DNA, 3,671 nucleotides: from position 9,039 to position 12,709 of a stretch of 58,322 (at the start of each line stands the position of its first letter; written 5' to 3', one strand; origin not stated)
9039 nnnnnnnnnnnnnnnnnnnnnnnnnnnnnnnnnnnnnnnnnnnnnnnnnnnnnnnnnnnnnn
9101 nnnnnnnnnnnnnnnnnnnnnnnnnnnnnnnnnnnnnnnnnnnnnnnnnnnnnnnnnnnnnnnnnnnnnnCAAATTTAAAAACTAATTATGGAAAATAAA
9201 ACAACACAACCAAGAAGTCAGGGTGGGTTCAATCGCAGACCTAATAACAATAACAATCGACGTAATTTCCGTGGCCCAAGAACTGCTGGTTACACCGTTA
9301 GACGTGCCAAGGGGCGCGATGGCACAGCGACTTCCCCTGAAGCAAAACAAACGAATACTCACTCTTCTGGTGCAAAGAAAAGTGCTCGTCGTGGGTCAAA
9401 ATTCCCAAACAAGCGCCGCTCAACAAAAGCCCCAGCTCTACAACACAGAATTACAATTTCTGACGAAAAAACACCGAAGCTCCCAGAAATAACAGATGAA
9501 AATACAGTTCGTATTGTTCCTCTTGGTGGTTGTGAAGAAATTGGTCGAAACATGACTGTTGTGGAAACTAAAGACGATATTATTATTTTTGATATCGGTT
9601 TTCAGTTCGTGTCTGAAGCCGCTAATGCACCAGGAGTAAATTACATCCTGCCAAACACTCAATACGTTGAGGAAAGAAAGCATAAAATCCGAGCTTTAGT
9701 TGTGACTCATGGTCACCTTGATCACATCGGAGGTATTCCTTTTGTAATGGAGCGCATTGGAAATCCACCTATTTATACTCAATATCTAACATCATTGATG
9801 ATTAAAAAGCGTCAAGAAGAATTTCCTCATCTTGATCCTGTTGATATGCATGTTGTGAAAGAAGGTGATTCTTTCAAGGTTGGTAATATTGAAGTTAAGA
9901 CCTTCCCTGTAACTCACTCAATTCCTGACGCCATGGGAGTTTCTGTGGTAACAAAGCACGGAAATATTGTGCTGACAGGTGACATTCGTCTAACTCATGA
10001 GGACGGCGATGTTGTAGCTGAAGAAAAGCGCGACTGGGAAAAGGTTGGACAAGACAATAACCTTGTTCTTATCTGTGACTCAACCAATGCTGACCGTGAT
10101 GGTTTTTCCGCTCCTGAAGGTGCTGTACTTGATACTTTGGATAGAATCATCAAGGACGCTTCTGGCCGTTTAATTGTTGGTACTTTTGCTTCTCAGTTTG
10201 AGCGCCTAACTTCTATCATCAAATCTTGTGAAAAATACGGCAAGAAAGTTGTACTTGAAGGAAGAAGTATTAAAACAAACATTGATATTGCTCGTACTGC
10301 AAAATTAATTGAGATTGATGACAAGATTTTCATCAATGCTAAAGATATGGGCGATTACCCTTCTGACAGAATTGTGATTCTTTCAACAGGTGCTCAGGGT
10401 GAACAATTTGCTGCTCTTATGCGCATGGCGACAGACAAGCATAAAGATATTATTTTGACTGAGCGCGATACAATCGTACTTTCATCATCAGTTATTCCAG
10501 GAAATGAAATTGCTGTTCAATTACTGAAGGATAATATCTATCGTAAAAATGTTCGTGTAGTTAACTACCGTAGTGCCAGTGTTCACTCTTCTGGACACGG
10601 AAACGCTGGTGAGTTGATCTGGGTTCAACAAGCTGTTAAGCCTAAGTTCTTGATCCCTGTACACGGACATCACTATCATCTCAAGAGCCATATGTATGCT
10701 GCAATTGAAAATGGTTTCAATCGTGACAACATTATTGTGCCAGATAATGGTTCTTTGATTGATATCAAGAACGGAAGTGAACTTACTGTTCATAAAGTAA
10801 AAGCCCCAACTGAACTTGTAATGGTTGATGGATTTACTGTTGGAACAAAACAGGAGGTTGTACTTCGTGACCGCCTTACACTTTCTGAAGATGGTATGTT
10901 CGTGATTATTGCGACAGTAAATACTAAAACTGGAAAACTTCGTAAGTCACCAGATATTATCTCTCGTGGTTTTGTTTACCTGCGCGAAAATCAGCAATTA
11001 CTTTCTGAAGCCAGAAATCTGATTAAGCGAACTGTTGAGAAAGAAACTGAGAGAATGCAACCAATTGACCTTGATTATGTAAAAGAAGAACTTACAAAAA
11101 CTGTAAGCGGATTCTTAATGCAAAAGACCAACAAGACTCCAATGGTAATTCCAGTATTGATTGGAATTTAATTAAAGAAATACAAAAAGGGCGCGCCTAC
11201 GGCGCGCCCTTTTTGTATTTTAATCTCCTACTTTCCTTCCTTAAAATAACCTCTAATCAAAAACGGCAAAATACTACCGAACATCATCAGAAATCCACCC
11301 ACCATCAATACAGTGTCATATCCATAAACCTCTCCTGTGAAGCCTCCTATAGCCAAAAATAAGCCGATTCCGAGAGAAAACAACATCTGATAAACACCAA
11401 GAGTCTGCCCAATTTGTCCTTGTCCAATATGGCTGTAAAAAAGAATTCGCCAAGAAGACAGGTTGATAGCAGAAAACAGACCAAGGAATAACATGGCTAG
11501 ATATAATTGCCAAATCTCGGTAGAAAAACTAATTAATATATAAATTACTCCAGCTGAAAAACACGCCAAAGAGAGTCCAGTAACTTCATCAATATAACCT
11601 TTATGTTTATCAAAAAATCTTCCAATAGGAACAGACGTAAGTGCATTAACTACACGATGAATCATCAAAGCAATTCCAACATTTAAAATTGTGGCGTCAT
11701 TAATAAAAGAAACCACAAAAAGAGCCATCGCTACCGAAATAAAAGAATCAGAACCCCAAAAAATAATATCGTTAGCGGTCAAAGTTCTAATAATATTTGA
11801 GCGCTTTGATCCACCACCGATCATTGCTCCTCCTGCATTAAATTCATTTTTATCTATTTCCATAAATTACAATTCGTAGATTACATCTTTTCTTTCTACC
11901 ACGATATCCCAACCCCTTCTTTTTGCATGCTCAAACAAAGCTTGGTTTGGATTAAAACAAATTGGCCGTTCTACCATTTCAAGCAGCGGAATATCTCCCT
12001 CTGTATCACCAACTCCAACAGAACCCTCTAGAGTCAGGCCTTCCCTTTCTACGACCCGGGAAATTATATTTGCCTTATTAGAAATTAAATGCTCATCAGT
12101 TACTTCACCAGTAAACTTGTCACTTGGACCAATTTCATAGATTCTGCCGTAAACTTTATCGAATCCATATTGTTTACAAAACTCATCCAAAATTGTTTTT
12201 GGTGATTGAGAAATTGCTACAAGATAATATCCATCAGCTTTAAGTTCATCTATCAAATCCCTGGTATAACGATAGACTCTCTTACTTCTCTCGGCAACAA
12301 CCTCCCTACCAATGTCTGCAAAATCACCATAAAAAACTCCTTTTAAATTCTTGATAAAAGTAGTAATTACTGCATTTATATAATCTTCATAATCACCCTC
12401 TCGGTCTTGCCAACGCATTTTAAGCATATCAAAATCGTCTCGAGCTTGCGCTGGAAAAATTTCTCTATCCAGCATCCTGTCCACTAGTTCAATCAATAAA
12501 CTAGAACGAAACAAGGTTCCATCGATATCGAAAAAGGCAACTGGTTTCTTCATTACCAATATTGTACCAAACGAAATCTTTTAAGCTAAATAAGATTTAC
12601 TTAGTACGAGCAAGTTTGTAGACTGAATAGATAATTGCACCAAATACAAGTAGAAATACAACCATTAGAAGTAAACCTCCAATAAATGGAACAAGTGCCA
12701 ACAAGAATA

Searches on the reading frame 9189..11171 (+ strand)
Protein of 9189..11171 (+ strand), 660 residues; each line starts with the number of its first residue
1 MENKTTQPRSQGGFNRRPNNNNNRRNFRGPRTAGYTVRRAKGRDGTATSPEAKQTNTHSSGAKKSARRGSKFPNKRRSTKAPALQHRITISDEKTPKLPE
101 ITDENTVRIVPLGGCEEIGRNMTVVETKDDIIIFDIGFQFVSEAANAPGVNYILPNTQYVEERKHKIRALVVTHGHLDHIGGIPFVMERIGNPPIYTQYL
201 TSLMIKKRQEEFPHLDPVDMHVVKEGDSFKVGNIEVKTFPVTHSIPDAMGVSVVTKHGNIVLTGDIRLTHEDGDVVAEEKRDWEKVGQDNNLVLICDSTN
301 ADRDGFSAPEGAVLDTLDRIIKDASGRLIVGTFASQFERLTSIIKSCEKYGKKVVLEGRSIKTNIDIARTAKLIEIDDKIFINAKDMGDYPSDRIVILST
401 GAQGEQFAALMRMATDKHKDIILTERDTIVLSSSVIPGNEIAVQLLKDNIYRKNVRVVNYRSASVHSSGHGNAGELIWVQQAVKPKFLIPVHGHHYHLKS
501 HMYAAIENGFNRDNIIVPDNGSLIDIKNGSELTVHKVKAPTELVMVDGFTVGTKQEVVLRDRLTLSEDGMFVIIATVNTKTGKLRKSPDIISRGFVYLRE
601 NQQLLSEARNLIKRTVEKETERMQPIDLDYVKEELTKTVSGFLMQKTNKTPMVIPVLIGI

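Call 59: search_protein_families(library=pfam, proteins=[window:9189-11171:+], max_evalue=0.00001)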
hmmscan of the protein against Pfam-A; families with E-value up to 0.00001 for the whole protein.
window:9189-11171:+ (660 aa): 4 families
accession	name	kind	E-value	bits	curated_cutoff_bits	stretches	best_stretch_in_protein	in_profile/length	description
PF22505.1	RNase_J_b_CASP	-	1.5e-38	131.8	27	1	326-446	2-122/126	Ribonuclease J, beta-CASP domain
PF17770.6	RNase_J_C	-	2.2e-25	90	23.8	1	558-659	1-101/102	Ribonuclease J C-terminal domain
PF00753.33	Lactamase_B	-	2e-14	54.4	22.7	1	120-277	6-161/196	Metallo-beta-lactamase superfamily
PF12706.13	Lactamase_B_2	-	2.2e-13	50.7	27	1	160-272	22-149/200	Beta-lactamase superfamily domain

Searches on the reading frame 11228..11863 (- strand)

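Call 59: search_protein_families(library=pfam, proteins=[window:11228-11863:-], max_evalue=0.00001)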
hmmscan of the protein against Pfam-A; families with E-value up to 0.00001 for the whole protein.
window:11228-11863:- (211 aa): 1 family
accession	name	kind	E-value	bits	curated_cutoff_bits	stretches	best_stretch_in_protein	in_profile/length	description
PF07690.21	MFS_1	-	2.4e-12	46.9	33.4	1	36-203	9-171/347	Major Facilitator Superfamily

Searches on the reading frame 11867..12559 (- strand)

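Call 59: search_protein_families(library=pfam, proteins=[window:11867-12559:-], max_evalue=0.00001)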
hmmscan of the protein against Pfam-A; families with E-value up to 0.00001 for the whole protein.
window:11867-12559:- (230 aa): 2 families
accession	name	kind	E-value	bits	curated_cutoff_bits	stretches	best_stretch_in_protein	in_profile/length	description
PF12710.13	HAD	-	7.5e-19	69.3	27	1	8-194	1-189/189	haloacid dehalogenase-like hydrolase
PF00702.32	Hydrolase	-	9.5e-10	39.6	26.4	1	8-193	4-187/191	haloacid dehalogenase-like hydrolase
